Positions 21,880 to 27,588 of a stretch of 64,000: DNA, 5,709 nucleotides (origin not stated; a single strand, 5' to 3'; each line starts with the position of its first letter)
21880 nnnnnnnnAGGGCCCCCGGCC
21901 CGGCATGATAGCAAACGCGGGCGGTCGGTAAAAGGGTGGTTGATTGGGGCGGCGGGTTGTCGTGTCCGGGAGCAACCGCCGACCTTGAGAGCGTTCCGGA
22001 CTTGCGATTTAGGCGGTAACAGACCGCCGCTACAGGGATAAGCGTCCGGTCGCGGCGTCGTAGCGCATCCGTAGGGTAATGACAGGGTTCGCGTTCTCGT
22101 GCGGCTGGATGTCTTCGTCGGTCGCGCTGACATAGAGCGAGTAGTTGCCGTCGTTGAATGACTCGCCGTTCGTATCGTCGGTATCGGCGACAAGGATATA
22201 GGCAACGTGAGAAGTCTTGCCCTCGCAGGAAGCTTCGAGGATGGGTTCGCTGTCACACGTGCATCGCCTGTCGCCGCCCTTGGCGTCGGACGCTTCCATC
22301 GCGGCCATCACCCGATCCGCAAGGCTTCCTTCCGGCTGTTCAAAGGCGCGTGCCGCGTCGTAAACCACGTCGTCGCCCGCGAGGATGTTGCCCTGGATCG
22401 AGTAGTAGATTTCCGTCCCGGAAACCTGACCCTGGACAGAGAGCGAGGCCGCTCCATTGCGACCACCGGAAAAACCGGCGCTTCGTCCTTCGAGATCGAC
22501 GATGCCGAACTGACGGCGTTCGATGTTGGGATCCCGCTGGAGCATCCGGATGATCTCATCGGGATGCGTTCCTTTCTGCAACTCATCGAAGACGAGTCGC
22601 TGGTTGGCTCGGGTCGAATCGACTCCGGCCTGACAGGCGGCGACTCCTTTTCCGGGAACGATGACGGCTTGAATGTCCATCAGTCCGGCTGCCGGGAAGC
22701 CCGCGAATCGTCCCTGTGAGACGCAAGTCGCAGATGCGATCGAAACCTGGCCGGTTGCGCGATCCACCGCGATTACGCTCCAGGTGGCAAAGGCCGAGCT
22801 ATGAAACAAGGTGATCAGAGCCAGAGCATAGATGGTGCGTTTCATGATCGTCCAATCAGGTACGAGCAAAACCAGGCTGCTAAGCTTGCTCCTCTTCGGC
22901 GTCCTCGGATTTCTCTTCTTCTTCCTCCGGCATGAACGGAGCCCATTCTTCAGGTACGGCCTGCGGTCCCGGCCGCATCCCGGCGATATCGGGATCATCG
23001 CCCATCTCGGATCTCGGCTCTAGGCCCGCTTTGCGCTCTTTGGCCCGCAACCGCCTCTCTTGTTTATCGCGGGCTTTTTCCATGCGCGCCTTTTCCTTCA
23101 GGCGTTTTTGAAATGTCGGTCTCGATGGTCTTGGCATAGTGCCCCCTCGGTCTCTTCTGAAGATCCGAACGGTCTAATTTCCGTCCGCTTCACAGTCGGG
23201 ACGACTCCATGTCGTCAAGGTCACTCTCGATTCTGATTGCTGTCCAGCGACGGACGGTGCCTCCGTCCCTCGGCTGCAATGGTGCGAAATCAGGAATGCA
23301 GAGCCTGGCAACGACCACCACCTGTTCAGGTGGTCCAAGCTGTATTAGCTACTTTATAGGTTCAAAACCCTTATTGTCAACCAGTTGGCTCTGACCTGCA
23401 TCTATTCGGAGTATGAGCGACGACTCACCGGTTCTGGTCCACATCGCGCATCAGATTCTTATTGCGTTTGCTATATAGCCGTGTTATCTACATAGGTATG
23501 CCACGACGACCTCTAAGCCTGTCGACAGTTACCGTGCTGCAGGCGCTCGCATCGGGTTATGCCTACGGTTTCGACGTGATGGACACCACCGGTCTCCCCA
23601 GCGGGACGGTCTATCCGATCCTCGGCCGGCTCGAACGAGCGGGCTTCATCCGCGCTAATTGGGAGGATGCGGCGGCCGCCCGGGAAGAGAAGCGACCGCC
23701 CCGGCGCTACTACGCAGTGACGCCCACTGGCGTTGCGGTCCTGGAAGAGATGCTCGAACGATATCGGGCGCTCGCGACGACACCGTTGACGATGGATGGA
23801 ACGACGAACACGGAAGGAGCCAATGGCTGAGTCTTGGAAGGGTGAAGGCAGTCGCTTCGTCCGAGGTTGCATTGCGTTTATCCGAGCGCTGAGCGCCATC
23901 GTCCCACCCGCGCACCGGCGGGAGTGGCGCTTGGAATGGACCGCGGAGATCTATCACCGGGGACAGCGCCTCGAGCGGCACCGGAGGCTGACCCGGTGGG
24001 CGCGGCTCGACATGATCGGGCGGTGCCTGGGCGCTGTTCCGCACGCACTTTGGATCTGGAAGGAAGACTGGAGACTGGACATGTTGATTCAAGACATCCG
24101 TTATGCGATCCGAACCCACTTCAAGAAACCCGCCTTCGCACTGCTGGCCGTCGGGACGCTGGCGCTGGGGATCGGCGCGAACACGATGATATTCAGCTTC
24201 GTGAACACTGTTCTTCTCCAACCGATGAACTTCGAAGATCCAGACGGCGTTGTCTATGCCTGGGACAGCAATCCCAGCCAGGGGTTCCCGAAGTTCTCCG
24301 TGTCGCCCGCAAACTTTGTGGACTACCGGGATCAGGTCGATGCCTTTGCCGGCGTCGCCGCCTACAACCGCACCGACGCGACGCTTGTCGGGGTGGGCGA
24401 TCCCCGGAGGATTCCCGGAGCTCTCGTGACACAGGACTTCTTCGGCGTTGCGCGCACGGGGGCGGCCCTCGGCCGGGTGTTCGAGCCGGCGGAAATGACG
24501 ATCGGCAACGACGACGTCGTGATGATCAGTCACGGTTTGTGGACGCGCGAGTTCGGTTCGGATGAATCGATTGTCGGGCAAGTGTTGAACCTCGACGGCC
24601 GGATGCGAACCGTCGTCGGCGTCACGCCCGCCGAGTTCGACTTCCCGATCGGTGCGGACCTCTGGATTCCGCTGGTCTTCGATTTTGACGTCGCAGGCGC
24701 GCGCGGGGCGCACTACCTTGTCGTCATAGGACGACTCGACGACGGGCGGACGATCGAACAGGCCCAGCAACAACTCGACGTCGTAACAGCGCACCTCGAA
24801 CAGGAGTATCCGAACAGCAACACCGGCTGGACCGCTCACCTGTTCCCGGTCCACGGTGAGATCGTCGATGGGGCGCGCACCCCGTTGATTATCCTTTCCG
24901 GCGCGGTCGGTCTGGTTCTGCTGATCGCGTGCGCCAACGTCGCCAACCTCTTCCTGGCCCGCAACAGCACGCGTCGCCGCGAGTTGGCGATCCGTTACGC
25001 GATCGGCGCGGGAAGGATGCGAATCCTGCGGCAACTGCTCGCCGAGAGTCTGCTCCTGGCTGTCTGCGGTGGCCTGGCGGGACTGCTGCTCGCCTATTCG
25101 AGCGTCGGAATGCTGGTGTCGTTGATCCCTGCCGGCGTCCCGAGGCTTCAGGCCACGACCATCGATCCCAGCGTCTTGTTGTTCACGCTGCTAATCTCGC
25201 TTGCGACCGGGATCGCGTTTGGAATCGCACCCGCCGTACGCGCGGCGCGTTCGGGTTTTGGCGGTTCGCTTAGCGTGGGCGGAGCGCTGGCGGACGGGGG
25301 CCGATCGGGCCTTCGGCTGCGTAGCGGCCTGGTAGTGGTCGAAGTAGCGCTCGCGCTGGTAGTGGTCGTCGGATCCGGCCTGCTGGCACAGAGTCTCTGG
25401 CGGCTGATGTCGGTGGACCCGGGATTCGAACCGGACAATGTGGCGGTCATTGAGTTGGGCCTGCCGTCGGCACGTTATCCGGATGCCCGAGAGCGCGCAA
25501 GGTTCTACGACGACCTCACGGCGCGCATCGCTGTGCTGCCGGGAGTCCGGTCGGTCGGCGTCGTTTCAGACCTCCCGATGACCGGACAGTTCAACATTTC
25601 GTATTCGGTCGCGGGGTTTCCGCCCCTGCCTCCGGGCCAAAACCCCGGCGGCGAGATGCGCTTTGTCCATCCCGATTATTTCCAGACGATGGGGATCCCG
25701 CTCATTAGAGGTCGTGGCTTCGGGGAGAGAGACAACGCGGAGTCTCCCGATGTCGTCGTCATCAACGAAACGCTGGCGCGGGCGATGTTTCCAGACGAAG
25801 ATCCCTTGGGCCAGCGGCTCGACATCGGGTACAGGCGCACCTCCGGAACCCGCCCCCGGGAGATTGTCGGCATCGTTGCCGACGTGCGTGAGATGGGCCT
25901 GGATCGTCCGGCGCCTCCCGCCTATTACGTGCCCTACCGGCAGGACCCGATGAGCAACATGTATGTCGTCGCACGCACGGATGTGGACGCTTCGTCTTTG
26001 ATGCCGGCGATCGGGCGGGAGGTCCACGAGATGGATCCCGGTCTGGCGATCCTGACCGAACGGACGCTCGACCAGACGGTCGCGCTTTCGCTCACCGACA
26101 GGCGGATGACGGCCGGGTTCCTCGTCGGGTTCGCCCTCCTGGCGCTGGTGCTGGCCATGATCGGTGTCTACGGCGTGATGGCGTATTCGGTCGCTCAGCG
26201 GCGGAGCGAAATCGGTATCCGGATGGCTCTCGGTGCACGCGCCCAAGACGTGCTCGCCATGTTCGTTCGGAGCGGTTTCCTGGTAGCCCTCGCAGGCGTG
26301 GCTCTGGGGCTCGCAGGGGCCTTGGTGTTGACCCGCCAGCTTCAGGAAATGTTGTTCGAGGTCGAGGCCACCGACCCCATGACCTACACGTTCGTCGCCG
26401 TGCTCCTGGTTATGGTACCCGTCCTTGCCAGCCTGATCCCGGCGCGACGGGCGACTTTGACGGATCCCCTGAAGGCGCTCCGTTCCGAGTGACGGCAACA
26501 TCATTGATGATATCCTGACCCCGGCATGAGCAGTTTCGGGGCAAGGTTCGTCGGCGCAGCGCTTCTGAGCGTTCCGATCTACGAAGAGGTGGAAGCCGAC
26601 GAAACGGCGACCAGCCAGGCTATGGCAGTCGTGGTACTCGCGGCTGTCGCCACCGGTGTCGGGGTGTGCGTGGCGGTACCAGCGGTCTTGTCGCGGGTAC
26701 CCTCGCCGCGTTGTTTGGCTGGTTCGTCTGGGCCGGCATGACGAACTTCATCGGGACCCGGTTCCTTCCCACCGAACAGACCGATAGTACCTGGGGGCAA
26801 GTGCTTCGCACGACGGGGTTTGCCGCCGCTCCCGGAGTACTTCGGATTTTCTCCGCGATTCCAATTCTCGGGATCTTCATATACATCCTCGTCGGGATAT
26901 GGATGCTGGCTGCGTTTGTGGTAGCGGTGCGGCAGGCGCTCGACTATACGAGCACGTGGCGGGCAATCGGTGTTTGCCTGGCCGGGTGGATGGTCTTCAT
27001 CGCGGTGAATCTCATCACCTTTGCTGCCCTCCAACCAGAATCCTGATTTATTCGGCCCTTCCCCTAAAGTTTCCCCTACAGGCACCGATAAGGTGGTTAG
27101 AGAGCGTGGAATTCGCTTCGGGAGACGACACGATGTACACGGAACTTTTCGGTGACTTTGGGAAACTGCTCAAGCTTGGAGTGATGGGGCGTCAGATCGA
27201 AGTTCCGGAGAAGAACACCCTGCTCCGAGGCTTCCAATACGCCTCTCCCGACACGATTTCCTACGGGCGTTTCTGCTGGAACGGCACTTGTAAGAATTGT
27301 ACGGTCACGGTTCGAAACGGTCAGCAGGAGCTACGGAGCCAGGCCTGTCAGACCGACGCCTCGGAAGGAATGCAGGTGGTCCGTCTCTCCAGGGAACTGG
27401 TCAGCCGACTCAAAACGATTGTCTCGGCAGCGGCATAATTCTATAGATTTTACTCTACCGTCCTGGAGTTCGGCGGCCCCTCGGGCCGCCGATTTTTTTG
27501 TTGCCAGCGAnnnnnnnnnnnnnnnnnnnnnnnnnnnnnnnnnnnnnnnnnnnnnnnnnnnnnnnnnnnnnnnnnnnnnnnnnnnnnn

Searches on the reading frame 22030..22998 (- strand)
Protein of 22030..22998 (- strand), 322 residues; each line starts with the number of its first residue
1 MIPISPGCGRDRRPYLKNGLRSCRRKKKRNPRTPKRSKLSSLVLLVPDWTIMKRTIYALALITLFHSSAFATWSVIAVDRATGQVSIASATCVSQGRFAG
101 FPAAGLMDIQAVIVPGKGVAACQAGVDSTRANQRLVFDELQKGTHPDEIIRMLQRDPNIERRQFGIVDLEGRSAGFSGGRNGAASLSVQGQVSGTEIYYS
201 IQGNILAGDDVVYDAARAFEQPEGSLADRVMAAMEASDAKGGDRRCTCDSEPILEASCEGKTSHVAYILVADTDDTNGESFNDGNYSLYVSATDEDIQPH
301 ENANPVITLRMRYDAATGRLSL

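Call 56: search_protein_families(library=pfam, proteins=[window:22030-22998:-], max_evalue=0.0001)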
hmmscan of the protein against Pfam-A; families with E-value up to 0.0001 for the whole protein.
window:22030-22998:- (322 aa): 1 family
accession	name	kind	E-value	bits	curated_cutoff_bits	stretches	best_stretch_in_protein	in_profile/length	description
PF06267.17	DUF1028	-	1.7e-27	96.9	26.2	1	72-252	1-164/193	Family of unknown function (DUF1028)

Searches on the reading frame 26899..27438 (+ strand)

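Call 56: search_protein_families(library=pfam, proteins=[window:26899-27438:+], max_evalue=0.0001)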
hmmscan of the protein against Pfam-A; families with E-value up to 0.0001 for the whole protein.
window:26899-27438:+ (179 aa): 1 family
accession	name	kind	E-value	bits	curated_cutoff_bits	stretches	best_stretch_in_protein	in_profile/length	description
PF13510.11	Fer2_4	-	9e-08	32.5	22.8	1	95-162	8-79/82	2Fe-2S iron-sulfur cluster binding domain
